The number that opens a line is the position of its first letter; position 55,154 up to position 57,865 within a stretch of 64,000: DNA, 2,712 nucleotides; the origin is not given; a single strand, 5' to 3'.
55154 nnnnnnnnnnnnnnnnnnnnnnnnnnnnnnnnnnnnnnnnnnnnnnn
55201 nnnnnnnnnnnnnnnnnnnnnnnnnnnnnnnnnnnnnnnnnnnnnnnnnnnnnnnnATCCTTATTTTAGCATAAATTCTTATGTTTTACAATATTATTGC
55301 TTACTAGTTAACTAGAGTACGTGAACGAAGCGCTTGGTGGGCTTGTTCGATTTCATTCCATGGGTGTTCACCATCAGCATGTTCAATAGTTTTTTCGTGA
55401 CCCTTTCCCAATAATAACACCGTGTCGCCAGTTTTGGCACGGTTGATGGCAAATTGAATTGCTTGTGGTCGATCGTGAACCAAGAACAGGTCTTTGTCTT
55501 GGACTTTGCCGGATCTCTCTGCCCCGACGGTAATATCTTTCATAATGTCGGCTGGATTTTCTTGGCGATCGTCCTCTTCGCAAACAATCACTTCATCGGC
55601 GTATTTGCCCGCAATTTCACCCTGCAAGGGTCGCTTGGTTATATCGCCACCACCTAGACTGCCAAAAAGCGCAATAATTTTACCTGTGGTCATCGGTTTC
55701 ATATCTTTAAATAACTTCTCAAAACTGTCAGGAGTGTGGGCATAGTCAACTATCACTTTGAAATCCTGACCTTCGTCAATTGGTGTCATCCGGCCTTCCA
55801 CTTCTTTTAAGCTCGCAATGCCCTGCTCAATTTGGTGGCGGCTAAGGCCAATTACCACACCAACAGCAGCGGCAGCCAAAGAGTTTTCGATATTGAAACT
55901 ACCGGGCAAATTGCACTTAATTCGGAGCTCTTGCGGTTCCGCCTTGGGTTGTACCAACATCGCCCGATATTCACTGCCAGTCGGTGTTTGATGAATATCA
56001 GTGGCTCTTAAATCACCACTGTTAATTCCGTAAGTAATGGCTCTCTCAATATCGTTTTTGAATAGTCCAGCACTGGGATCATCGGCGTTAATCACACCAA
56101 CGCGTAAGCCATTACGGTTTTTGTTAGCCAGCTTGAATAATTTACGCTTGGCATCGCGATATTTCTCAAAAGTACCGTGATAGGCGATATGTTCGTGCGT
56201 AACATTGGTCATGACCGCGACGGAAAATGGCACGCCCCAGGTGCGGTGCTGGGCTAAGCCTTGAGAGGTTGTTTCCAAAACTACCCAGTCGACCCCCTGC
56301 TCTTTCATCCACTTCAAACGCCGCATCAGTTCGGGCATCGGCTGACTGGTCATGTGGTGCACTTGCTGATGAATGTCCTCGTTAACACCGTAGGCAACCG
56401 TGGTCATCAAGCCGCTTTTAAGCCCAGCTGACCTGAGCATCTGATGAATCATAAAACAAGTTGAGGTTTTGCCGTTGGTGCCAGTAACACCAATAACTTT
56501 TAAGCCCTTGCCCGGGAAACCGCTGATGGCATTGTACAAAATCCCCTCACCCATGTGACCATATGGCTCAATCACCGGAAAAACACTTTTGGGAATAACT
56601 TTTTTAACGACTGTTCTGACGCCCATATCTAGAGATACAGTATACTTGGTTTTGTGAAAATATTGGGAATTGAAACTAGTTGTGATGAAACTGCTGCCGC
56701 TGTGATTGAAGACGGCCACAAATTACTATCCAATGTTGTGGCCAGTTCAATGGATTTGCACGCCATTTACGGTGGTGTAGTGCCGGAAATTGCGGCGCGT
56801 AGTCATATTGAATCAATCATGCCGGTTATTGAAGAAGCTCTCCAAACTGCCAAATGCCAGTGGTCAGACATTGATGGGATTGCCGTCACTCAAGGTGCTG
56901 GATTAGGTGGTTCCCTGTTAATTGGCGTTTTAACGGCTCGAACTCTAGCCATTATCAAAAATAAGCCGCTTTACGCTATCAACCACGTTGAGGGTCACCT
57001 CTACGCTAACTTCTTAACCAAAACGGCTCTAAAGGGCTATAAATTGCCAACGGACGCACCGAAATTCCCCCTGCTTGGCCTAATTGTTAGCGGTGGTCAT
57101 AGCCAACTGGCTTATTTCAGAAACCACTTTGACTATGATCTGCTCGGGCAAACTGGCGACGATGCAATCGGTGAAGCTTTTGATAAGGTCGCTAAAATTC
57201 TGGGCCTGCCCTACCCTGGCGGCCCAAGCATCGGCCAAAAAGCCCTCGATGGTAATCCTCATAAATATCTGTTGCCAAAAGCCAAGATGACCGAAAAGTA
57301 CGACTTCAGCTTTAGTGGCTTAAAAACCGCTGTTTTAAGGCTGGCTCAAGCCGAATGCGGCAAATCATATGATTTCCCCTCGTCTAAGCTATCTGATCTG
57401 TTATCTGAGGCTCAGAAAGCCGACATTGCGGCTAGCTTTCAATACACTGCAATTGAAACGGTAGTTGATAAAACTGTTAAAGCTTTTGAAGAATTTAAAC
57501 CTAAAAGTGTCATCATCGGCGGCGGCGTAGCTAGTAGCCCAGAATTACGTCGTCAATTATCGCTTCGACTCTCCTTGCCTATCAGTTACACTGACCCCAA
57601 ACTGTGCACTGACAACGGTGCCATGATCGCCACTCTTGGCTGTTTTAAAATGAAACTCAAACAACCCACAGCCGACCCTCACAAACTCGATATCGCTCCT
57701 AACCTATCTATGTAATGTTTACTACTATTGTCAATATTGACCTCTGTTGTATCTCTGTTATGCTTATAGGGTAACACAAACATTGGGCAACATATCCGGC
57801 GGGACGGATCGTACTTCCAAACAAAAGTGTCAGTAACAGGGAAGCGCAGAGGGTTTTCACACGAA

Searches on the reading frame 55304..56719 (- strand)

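Call 30: search_protein_families(library=pfam, proteins=[window:55304-56719:-], max_evalue=0.0001)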
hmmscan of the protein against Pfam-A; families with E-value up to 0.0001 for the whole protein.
window:55304-56719:- (471 aa): 2 families
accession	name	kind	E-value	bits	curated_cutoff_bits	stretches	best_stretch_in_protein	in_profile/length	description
PF08245.18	Mur_ligase_M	-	1.1e-45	156.5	24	1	78-286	1-199/200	Mur ligase middle domain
PF02875.26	Mur_ligase_C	-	2.6e-28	99.8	28.4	1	309-440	1-127/127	Mur ligase, glutamate ligase domain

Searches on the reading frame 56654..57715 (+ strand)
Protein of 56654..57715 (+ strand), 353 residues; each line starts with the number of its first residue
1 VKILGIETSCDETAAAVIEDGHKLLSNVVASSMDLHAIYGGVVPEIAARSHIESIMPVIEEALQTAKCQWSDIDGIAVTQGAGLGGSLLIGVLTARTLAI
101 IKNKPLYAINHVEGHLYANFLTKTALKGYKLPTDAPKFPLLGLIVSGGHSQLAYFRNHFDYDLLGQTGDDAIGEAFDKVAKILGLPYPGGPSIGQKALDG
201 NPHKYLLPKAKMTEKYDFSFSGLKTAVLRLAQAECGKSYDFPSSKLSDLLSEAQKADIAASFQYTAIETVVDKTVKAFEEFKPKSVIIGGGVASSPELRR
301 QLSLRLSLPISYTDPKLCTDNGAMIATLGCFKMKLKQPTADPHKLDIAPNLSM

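Call 30: search_protein_families(library=pfam, proteins=[window:56654-57715:+], max_evalue=0.0001)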
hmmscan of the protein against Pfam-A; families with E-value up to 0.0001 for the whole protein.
window:56654-57715:+ (353 aa): 1 family
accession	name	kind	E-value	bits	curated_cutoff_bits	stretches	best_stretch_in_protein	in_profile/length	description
PF00814.31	TsaD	-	1.3e-83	281.2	24.8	1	23-326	1-263/264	tRNA N6-adenosine threonylcarbamoyltransferase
